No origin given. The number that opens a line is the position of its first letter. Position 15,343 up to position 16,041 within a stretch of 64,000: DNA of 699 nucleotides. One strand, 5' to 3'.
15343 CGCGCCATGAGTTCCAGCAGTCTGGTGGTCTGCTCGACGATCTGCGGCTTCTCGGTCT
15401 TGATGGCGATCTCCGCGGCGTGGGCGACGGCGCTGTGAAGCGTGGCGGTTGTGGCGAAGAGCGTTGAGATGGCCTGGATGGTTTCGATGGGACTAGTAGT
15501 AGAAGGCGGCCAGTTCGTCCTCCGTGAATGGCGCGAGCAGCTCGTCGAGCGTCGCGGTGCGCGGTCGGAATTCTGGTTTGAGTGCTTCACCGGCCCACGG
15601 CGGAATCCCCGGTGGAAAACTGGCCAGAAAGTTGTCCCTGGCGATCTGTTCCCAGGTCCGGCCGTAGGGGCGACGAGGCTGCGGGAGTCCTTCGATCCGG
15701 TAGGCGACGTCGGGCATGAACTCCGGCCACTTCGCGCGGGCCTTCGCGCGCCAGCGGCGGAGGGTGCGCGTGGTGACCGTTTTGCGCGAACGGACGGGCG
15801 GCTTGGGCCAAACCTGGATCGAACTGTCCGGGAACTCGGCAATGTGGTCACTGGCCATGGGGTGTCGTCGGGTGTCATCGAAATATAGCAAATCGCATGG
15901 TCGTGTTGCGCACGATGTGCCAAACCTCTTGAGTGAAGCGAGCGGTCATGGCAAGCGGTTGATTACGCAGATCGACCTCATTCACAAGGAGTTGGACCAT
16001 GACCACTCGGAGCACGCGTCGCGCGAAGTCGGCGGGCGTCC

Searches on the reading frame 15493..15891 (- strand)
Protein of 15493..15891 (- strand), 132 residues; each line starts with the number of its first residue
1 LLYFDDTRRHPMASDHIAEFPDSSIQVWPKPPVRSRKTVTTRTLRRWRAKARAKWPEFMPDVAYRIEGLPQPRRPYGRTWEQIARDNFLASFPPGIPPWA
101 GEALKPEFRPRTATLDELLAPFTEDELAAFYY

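Call 9: search_protein_families(library=pfam, proteins=[window:15493-15891:-], max_evalue=1)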
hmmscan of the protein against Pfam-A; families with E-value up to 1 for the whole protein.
window:15493-15891:- (132 aa): 0 families

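Call 10: search_protein_families(library=ncbifam, proteins=[window:15493-15891:-], max_evalue=1)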
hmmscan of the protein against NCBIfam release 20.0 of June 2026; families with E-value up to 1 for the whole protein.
window:15493-15891:- (132 aa): 0 families
